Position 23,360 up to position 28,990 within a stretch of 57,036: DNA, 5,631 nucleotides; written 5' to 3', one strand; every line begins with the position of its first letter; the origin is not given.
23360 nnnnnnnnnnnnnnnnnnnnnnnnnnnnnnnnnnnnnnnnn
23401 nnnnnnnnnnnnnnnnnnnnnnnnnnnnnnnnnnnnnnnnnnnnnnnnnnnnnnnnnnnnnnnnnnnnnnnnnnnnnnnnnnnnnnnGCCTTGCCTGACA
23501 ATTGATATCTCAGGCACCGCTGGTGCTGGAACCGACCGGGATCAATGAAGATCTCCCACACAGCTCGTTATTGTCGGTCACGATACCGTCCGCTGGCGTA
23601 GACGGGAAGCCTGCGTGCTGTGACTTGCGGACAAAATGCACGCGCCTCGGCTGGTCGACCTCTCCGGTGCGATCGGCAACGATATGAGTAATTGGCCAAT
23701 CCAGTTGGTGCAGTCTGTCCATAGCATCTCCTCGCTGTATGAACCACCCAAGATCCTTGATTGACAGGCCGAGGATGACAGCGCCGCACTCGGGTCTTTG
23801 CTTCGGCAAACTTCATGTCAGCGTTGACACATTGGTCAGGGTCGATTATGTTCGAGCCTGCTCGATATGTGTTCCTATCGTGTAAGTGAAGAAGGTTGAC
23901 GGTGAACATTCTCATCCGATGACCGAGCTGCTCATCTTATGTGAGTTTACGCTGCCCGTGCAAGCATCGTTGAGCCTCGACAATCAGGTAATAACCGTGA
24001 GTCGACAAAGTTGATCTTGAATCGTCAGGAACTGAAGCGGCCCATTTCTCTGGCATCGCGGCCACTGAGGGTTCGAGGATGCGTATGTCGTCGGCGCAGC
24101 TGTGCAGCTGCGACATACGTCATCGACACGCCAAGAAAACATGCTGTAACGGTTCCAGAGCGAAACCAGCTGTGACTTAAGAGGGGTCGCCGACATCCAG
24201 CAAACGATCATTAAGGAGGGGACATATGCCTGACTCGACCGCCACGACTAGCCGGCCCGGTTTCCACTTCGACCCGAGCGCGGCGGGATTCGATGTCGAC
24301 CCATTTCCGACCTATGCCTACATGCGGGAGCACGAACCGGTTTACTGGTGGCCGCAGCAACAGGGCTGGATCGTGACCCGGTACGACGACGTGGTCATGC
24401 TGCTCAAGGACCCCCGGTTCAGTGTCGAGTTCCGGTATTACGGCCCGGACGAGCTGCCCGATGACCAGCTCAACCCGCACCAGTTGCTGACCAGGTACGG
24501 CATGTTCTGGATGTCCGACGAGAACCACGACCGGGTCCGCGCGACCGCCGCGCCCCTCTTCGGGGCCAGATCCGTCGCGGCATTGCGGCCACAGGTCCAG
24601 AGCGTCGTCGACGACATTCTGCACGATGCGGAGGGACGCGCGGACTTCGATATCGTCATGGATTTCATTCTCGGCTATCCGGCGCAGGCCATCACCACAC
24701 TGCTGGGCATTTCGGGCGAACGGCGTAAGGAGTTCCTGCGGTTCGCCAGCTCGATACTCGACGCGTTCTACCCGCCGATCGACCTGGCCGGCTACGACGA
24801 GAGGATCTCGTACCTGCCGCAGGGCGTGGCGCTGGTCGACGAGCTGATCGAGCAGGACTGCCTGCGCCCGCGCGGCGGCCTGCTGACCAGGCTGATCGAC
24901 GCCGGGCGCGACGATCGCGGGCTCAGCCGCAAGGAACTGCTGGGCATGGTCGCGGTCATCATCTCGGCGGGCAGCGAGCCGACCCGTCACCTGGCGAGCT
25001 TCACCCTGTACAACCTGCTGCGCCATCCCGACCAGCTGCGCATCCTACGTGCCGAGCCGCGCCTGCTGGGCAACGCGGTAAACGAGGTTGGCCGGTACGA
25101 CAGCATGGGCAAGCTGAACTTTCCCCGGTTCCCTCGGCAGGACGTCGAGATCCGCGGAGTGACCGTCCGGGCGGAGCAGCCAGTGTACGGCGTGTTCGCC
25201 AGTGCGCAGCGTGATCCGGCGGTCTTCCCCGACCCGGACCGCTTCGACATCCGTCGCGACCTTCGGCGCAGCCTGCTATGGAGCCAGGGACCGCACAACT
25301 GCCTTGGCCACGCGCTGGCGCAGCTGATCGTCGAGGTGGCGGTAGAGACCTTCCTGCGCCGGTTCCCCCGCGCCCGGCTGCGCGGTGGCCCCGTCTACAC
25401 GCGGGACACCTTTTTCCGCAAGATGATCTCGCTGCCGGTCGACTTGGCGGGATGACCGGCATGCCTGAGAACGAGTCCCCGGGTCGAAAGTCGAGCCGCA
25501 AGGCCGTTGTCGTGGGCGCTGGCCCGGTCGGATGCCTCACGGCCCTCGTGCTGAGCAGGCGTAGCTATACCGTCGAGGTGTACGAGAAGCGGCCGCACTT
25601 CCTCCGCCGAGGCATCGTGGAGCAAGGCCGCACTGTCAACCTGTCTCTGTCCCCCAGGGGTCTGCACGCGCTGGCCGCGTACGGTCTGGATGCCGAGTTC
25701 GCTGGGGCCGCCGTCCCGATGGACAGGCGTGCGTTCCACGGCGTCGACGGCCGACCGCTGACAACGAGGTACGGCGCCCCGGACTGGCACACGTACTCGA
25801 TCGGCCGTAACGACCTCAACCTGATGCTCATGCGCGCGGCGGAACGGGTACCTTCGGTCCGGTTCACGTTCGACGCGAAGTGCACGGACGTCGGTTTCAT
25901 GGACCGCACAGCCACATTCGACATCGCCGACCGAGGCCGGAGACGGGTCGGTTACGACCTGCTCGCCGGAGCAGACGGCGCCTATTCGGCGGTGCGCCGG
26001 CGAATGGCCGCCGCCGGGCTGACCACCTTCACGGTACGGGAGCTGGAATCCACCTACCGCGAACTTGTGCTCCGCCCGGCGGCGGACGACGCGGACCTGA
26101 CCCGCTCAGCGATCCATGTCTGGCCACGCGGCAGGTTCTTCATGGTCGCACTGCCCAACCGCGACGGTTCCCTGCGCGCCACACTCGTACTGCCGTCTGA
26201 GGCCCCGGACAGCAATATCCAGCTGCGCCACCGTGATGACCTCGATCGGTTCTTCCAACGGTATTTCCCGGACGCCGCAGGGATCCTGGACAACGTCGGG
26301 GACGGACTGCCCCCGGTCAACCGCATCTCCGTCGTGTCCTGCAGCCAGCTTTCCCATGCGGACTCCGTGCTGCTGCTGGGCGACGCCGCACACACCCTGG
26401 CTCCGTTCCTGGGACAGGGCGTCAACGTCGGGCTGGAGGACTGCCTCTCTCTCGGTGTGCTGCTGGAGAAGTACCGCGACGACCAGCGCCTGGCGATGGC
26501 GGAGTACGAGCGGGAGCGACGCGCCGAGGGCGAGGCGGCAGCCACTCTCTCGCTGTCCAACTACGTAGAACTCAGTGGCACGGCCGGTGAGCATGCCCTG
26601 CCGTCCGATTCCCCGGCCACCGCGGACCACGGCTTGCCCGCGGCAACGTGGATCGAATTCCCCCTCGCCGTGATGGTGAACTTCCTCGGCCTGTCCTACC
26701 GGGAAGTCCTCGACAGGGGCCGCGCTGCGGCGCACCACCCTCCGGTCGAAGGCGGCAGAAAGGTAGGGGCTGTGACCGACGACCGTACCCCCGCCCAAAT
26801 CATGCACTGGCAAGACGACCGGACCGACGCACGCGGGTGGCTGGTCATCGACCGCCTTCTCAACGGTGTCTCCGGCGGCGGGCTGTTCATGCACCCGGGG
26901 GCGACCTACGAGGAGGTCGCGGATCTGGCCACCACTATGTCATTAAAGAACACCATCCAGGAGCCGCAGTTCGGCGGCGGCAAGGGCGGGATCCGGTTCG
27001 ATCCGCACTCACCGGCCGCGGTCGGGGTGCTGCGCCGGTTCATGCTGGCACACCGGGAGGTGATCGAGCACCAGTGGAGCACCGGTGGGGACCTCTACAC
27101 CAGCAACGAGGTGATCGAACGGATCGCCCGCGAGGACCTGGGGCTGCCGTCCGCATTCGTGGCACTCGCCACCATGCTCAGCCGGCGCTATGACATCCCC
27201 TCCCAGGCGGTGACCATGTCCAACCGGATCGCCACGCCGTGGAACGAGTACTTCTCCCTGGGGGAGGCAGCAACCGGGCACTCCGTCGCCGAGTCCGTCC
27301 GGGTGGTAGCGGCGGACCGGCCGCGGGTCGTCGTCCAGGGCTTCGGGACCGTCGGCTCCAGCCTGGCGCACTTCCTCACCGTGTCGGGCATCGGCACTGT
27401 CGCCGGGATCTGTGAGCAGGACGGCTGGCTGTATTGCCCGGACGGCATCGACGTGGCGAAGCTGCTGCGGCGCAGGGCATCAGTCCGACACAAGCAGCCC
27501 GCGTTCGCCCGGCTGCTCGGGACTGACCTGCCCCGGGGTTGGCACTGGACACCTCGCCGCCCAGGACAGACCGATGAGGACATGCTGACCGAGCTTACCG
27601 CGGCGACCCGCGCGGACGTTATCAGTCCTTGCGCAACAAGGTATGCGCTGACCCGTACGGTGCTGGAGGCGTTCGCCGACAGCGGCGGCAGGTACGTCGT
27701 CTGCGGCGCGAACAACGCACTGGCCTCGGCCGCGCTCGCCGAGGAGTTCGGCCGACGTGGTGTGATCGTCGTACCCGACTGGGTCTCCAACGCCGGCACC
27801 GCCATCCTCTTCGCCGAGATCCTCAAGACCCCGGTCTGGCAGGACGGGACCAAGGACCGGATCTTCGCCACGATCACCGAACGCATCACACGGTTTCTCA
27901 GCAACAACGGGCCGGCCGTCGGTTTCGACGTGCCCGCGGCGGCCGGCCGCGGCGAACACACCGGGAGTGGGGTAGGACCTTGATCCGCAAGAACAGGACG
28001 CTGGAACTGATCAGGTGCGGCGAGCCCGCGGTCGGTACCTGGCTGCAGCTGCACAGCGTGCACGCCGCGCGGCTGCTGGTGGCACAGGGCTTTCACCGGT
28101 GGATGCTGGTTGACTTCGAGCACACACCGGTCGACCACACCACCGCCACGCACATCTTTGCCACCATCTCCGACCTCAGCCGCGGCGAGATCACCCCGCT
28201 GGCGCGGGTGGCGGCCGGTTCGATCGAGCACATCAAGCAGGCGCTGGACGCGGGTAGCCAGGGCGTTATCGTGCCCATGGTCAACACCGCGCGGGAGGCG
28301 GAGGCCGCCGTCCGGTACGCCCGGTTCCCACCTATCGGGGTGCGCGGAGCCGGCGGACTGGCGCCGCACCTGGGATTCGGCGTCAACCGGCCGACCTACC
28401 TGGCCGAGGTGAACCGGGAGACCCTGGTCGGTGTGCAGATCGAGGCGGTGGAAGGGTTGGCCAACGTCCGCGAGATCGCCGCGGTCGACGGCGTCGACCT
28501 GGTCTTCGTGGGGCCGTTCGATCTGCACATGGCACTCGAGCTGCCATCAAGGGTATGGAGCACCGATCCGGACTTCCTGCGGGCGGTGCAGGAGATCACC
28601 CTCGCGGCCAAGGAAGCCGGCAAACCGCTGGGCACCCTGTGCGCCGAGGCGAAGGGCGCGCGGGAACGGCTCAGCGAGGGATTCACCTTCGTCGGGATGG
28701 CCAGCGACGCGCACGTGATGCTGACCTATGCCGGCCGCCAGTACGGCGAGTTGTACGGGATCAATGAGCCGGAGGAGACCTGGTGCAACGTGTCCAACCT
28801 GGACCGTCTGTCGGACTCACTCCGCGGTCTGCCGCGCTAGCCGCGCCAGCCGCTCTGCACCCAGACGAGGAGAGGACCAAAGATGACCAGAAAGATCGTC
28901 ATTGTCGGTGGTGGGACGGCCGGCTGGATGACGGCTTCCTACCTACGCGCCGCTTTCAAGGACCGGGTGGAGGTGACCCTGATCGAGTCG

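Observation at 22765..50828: Hybrid cluster: halo-tryptophan operon + type II-like reducing PKS + UbiA transferase + split kinase, with no counterpart I can name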

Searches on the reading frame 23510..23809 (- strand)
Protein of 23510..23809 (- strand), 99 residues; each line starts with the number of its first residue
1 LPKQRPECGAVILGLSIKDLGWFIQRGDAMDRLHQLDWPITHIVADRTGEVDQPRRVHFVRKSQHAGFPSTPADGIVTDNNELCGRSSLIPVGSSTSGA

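Call 34: search_protein_families(library=pfam, proteins=[window:23510-23809:-], max_evalue=0.0001)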
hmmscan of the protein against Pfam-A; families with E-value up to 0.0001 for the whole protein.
window:23510-23809:- (99 aa): 0 families

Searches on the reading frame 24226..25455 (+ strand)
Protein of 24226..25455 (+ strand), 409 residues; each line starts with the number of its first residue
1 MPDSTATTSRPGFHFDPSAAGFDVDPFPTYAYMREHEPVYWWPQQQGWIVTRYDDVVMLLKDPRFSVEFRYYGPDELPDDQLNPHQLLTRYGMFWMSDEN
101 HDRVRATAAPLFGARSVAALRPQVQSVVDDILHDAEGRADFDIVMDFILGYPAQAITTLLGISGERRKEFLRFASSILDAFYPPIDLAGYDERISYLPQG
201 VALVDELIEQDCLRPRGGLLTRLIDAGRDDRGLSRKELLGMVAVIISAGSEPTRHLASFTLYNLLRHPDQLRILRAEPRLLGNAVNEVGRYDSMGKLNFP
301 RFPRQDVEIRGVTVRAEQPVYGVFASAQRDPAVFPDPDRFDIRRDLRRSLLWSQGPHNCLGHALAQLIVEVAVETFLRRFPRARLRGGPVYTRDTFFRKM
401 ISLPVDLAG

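Call 6: search_protein_families(library=pfam, proteins=[window:24226-25455:+], max_evalue=0.001)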
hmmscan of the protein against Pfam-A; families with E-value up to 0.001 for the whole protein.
window:24226-25455:+ (409 aa): 1 family
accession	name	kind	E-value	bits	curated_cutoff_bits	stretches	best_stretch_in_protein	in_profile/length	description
PF00067.27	p450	-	8.2e-22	78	22.8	1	223-380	245-432/462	Cytochrome P450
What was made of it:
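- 24226..25455 (+): Module B: cytochrome P450 (P450a). Pfam p450 (call 6).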

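Call 25: search_protein_families(library=ncbifam, proteins=[window:24226-25455:+], max_evalue=0.001)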
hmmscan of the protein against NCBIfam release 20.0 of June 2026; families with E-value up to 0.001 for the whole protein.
window:24226-25455:+ (409 aa): 7 families
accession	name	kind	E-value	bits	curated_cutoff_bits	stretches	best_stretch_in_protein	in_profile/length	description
TIGR04515.1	P450_rel_GT_act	subfamily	3e-44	151.9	343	1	21-393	28-372/386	P450-derived glycosyltransferase activator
TIGR04538.1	P450_cycloAA_1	subfamily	3.5e-39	134.8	500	1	21-387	6-373/395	cytochrome P450, cyclodipeptide synthase-associated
TIGR04458.1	CYP450_TxtE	equivalog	7.6e-37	126.9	500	1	24-407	11-402/403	4-nitrotryptophan synthase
NF045816.1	PentlenlactSyn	equivalog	5e-30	104.5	700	1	45-385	36-371/396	pentalenolactone synthase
NF041177.1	Cyp119_Thmprot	equivalog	1.3e-28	99.8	680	1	28-383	3-343/368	cytochrome P450 Cyp119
NF041802.1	P450_SolI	exception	1.5e-26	92.8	850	1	89-400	105-415/424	solanimycin biosynthesis cytochrome P450 SolI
NF050147.1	aminopyruv_ApyO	equivalog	1.4e-11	43.7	525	1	91-380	78-393/444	RiPP biosynthesis cytochrome P450 ApyO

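Call 39: search_solved_structures(query=window:24226-25455:+, max_evalue=1e-25)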
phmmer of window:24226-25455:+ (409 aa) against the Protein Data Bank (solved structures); distinct sequences matched with E-value up to 1e-25: 182 (the best 60 are shown).
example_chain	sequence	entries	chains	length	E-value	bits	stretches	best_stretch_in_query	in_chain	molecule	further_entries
1q5d_A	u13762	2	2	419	5.4e-81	275.6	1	7-406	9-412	P450 epoxidase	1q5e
1pkf_A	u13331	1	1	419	1.8e-80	273.9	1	7-406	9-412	cytochrome p450EpoK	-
8w6z_A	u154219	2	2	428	1.4e-50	175.5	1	21-407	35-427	Cytochrome P450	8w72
1egy_A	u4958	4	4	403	1.2e-49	172.4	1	19-408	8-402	CYTOCHROME P450ERYF | CYTOCHROME P450 107A1 | CYTOCHROME P450 ERYF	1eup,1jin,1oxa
3ejb_B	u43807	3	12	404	2.3e-49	171.5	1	20-406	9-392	Biotin biosynthesis cytochrome P450-like enzyme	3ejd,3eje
1z8q_A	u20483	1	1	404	4.3e-49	170.6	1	19-408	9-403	6-deoxyerythronolide B hydroxylase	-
1z8p_A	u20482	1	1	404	4.4e-49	170.5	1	19-408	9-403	6-deoxyerythronolide B hydroxylase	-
1jip_A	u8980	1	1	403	4.5e-49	170.5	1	19-408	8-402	CYTOCHROME P450 107A1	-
1z8o_A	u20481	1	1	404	4.6e-49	170.5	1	19-408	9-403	6-deoxyerythronolide B hydroxylase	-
1jio_A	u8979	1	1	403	4.7e-49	170.4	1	19-408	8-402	CYTOCHROME P450 107A1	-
7wex_A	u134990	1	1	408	4.4e-48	167.2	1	12-405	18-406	Cytochrome P450 hydroxylase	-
5cje_A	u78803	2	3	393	5.3e-48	167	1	19-390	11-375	Cytochrome P450 hydroxylase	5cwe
8gue_A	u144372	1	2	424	7.3e-48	166.5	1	7-389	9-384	Cytochrome P450 monooxygenase PikC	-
7xbm_A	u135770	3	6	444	8.6e-48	166.3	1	7-389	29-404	Cytochrome P450 monooxygenase PikC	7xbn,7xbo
2vz7_A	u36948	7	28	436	1e-47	166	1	7-389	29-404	CYTOCHROME P450 MONOOXYGENASE | CYTOCHROME P450 HYDROXYLASE PIKC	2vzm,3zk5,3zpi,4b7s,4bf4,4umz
2whw_A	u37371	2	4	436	1e-47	166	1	7-389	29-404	CYTOCHROME P450 MONOOXYGENASE | CYTOCHROME P450 HYDROXYLASE PIKC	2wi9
2bvj_A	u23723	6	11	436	1.3e-47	165.7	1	7-389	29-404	CYTOCHROME P450 MONOOXYGENASE | CYTOCHROME P450 HYDROXYLASE PIKC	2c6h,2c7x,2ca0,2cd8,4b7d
6gk5_A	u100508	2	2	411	8.2e-47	163.1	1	25-386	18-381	Cytochrome P450 CYP267B1 protein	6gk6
8jnp_A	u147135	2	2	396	2.8e-46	161.3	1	17-386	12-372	Cytochrome P450 CftA | Cytochrome P450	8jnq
4z5p_A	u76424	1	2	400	7.4e-43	150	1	14-386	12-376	Cytochrome P450 hydroxylase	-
5it1_A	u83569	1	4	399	4e-42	147.6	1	45-390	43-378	Putative cytochrome P450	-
3e5l_A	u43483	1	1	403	6.2e-42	147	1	45-390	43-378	Cytochrome P450 (Cytochrome P450 hydroxylase)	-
3aba_A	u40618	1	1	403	7.2e-42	146.8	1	45-390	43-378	Cytochrome P450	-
3e5j_A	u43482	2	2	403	7.6e-42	146.7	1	45-390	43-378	Cytochrome P450 (Cytochrome P450 hydroxylase)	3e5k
8yhn_A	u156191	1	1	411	1.6e-41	145.6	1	14-390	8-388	Cytochrome P450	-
7y97_A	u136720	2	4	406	4.2e-41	144.3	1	24-382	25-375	Cytochrome P450 monooxygenase YjiB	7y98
3tyw_A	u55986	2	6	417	9.3e-41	143.1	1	28-387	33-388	Putative cytochrome P450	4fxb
4yzr_A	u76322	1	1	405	1.5e-40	142.4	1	15-408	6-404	Polyketide biosynthesis cytochrome P450 PksS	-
7y9o_A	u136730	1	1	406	2.7e-40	141.6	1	24-381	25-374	Cytochrome P450 monooxygenase YjiB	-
2z36_A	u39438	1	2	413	9e-40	139.9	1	23-386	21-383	Cytochrome P450 type compactin 3'',4''-hydroxylase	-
7oq6_A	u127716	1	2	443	1.8e-39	138.9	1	27-388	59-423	Cytochrome P450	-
4rm4_A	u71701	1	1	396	4.1e-38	134.4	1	25-383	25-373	Cytochrome P450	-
6m4s_A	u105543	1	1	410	5.7e-38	133.9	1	24-390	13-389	Cytochrome P450 hydroxylase sb21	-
6gmf_A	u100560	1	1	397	1.4e-37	132.7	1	25-404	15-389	Putative cytochrome P450 hydroxylase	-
9kpp_A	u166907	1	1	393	1.4e-37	132.7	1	26-390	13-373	Cytochrome P450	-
9kpu_A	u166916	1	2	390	1.4e-37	132.6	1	26-390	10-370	Cytochrome P450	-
2fr7_A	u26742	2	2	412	1.8e-36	129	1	11-407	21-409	putative cytochrome P450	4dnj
1t93_A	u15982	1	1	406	2.3e-36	128.6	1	20-390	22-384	putative cytochrome P450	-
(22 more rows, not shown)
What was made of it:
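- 24226..25455 (+): Best PDB match is the epothilone epoxidase EpoK at 5e-81, next best 1e-50 (call 39).
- P450a is closest to a polyketide olefin epoxidase, EpoK (call 39).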

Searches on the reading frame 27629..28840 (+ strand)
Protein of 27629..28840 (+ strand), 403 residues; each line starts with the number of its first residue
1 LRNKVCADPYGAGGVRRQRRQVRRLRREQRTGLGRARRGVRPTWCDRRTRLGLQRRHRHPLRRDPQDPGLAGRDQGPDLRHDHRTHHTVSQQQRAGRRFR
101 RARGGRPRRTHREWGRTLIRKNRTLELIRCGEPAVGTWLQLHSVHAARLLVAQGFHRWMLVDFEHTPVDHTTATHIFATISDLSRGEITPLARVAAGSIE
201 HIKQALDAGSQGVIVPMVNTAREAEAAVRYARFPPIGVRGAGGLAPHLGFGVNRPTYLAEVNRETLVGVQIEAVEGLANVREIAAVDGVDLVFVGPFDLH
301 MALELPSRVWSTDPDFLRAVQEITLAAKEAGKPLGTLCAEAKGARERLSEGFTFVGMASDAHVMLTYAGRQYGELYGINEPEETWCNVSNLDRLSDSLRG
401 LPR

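Call 6: search_protein_families(library=pfam, proteins=[window:27629-28840:+], max_evalue=0.001)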
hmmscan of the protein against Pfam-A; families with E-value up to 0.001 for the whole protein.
window:27629-28840:+ (403 aa): 1 family
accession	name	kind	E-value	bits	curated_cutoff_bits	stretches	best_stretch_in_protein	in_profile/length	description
PF03328.21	HpcH_HpaI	-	1.2e-30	106.9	25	1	138-364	5-218/221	HpcH/HpaI aldolase/citrate lyase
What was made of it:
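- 27980..28840 (+): Module B: HpcH/HpaI class II aldolase. Pfam 1.2e-30 (call 6).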
